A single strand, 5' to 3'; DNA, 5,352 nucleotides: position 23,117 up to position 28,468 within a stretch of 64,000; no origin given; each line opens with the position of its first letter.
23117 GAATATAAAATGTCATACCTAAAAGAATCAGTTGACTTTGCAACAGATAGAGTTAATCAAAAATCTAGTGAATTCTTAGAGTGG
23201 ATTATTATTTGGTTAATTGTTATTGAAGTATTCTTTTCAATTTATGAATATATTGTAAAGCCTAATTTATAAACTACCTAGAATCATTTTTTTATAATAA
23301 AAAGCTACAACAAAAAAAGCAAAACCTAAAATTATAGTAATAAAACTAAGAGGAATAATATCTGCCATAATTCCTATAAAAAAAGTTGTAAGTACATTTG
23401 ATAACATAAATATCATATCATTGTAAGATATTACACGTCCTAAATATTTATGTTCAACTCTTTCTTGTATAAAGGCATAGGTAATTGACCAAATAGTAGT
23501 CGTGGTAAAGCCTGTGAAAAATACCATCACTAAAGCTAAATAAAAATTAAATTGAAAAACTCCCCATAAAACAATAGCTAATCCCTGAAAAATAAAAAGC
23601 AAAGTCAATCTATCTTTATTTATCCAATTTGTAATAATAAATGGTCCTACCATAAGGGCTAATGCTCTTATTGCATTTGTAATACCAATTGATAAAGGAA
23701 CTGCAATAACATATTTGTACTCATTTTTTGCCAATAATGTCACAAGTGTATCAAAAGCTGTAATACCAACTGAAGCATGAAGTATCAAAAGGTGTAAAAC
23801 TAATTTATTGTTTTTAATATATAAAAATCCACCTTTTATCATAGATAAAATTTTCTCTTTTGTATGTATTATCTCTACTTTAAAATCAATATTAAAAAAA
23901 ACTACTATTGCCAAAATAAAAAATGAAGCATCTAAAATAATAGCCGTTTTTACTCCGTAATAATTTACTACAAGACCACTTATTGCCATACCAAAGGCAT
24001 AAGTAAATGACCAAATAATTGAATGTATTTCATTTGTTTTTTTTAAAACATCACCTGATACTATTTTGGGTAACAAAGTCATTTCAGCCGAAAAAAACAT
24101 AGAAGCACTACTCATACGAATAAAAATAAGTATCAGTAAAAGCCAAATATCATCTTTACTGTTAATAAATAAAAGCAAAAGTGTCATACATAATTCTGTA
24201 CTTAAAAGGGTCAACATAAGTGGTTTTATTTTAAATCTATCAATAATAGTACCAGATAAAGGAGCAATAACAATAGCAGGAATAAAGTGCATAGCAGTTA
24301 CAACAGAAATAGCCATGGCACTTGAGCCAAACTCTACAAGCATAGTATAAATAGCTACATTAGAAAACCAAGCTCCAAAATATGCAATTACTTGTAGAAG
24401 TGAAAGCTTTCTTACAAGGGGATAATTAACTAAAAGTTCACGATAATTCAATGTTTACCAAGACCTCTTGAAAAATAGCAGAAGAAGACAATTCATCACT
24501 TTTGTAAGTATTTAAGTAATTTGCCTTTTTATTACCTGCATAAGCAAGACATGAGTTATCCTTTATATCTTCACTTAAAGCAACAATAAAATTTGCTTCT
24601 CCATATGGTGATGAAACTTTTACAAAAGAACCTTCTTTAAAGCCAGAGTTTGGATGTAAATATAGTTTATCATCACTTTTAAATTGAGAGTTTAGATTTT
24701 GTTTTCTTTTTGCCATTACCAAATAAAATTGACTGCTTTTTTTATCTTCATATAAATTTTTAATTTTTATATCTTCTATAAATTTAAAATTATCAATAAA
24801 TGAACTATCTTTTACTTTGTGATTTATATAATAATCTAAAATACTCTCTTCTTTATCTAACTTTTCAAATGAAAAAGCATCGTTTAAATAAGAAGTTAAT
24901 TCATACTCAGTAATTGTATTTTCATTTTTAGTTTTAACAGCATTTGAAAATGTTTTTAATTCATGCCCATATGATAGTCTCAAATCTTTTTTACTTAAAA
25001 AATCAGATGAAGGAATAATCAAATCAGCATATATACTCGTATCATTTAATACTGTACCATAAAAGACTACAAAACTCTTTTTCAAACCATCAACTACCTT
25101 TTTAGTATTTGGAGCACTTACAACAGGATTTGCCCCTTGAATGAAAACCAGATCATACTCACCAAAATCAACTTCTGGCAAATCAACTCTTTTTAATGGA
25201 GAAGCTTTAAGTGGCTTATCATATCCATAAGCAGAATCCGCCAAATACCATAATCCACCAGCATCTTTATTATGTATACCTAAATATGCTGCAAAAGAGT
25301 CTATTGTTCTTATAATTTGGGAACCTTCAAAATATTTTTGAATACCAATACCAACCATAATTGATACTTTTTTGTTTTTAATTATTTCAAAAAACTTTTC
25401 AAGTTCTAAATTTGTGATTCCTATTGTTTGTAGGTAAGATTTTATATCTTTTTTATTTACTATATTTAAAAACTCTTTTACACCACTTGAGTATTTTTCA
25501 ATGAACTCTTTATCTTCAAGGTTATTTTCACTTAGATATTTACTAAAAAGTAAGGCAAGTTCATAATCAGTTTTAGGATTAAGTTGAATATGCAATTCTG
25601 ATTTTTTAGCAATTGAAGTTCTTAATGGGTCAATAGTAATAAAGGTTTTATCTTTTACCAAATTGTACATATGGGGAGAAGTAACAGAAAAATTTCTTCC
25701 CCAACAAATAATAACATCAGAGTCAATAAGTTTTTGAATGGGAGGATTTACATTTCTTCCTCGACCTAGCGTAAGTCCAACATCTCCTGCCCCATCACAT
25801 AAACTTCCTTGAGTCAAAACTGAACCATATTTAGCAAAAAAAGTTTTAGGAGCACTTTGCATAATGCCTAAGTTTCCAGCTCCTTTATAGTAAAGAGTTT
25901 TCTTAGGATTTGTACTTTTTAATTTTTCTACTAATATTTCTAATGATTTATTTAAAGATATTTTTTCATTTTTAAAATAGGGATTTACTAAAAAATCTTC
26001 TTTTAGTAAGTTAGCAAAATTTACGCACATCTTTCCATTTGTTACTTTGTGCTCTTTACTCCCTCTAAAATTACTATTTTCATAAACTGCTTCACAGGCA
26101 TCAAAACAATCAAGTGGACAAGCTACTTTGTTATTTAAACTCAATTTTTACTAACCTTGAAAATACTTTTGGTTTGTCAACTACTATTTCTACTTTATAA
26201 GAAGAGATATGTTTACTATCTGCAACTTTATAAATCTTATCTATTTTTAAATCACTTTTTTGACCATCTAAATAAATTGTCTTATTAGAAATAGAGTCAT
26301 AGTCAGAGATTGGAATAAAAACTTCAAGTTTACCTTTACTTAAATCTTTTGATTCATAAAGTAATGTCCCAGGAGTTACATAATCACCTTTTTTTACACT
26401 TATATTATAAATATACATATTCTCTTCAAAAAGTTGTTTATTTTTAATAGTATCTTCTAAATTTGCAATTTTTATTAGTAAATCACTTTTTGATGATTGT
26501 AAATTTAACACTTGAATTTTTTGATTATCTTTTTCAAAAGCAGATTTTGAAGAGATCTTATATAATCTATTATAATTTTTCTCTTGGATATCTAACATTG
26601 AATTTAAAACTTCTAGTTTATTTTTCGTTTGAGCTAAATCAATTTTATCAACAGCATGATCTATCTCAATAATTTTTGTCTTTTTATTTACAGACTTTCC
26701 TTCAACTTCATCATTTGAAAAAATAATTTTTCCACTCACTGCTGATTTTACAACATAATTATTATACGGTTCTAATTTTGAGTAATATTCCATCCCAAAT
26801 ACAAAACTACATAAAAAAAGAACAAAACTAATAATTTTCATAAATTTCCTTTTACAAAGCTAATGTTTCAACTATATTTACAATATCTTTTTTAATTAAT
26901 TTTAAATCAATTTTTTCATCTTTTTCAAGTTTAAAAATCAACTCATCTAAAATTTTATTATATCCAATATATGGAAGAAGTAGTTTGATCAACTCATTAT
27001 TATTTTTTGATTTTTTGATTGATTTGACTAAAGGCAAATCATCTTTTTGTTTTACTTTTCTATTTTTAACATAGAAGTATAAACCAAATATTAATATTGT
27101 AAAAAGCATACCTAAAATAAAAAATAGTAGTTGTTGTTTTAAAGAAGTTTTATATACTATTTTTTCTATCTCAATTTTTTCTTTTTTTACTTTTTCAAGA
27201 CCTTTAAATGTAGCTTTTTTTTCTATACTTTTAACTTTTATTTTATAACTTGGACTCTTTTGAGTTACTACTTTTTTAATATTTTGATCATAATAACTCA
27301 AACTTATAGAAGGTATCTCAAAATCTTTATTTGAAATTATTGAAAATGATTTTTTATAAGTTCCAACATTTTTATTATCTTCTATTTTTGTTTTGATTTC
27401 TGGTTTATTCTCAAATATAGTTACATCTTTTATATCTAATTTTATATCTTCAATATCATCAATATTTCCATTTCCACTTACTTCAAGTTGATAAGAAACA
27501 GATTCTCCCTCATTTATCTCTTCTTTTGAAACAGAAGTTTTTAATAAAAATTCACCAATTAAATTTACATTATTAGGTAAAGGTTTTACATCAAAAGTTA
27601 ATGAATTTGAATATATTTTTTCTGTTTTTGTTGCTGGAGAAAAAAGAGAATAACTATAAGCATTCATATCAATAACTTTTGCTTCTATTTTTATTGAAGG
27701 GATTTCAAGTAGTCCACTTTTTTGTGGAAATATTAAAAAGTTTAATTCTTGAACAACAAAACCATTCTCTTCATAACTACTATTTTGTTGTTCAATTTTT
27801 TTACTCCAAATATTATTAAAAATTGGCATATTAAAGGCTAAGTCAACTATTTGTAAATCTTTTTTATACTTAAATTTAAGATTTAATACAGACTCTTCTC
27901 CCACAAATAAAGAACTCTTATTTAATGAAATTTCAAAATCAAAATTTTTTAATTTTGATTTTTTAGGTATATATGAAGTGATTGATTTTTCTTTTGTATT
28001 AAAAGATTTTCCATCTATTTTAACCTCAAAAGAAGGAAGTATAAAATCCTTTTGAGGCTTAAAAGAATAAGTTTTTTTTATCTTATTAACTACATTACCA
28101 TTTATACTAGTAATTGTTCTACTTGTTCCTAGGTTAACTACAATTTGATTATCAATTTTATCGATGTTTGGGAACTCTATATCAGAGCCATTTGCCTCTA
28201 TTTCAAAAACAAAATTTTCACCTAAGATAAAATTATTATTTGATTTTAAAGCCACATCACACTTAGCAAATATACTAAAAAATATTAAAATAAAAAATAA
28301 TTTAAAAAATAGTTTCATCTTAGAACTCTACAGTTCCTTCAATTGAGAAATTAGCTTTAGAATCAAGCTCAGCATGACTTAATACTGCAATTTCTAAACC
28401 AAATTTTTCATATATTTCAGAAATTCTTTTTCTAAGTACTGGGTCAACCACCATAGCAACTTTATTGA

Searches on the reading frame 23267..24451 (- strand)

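Call 21: search_protein_families(library=ncbifam, proteins=[window:23267-24451:-], max_evalue=0.00001)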
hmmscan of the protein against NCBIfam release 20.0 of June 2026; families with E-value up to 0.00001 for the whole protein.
window:23267-24451:- (394 aa): 8 families
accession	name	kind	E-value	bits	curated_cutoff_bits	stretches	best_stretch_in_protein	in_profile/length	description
TIGR00900.1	2A0121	subfamily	6.3e-40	137.6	319.6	1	16-364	4-361/364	H+ Antiporter protein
NF000245.1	macrolide_MefA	exception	2.5e-13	49.8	675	1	29-384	27-391/405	macrolide efflux MFS transporter Mef(A)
NF007792.0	PRK10489.1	equivalog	5.1e-12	45.5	324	1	11-384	17-393/419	enterobactin transporter EntS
NF000246.1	macrolide_MefC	exception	1.1e-11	44.5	870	1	33-381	32-387/407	macrolide efflux MFS transporter Mef(C)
NF000051.1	macrolide_MefB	exception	1.9e-11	43.6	800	1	27-384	25-390/409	macrolide efflux MFS transporter Mef(B)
NF012178.0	tet_MFS_V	exception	1.4e-08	34.3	640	1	30-383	27-391/409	tetracycline efflux MFS transporter Tet(V)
TIGR00880.1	2_A_01_02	superfamily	2.8e-06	27.5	131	0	60-185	12-128/141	multidrug resistance protein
NF006386.0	PRK08633.1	equivalog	3.9e-06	24.9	1221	1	42-383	43-401/1147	acyl-[ACP]--phospholipid O-acyltransferase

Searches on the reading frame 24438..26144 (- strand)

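Call 21: search_protein_families(library=ncbifam, proteins=[window:24438-26144:-], max_evalue=0.00001)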
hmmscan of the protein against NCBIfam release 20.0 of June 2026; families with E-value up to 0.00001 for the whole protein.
window:24438-26144:- (568 aa): 14 families
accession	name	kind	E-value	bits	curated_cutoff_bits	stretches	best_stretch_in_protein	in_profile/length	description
TIGR01591.1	Fdh-alpha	equivalog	4.7e-29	101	666.25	2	115-299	128-319/672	formate dehydrogenase subunit alpha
NF047855.1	AssmNtatRedNasC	equivalog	8e-25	87.2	1100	2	29-280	51-325/708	assimilatory nitrate reductase catalytic subunit NasC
NF041323.1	Nitr_red_NasA_Halo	equivalog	3.3e-16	59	1000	1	138-280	149-294/673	assimilatory nitrate reductase NasA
TIGR00509.1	bisC_fam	subfamily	6.7e-15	54.4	1017.55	1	165-313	204-358/772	molybdopterin guanine dinucleotide-containing S/N-oxide reductase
NF012032.0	PRK15488.1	equivalog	6.4e-13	47.6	694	1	154-310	215-372/759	thiosulfate reductase PhsA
NF011682.0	PRK15102.1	equivalog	1.1e-12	47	909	1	167-300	259-399/829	trimethylamine-N-oxide reductase TorA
TIGR02164.1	torA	equivalog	3.2e-12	45.4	1465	1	166-300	254-395/824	trimethylamine-N-oxide reductase TorA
NF041783.2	mnquin_red_QrcB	equivalog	2.1e-10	39.4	440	1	152-419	227-495/695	menaquinone reductase molybdopterin-binding-like subunit QrcB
TIGR01701.1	Fdhalpha-like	subfamily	1.4e-08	33.4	582.15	0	60-164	114-221/744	FdhF/YdeP family oxidoreductase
TIGR01973.1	NuoG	equivalog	9e-08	31.4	470.05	1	49-408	267-595/606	NADH-quinone oxidoreductase subunit NuoG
TIGR03479.1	DMSO_red_II_alp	subfamily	1.4e-07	30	984.75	0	71-216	152-304/913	molybdopterin-dependent oxidoreductase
TIGR02166.1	dmsA_ynfE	subfamily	1.6e-07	29.8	777.7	0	60-222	121-302/794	DMSO/selenate family reductase complex A subunit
TIGR03129.1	one_C_dehyd_B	equivalog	2e-07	29.9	327.8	0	57-243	55-252/421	formylmethanofuran dehydrogenase subunit B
TIGR01553.1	formate-DH-alph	equivalog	4e-06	24.9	814.2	0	125-221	206-306/1009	formate dehydrogenase-N subunit alpha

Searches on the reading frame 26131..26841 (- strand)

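Call 21: search_protein_families(library=ncbifam, proteins=[window:26131-26841:-], max_evalue=0.00001)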
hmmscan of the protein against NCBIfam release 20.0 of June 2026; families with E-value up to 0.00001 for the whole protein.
window:26131-26841:- (236 aa): 1 family
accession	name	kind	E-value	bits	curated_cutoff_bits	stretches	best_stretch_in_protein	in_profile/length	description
TIGR01730.1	RND_mfp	subfamily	3e-11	42.9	94.9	1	18-224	16-230/322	efflux RND transporter periplasmic adaptor subunit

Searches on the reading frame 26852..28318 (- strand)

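Call 21: search_protein_families(library=ncbifam, proteins=[window:26852-28318:-], max_evalue=0.00001)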
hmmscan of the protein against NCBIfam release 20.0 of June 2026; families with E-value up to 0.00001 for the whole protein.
window:26852-28318:- (488 aa): 0 families

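Call 37: search_protein_families(library=pfam, proteins=[window:26852-28318:-], max_evalue=0.01)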
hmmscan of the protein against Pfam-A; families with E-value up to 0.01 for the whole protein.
window:26852-28318:- (488 aa): 1 family
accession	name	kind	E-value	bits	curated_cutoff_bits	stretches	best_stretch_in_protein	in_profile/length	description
PF13584.12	BatD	-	1.6e-15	58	24.1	3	26-114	4-91/92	BatD DUF11 like domain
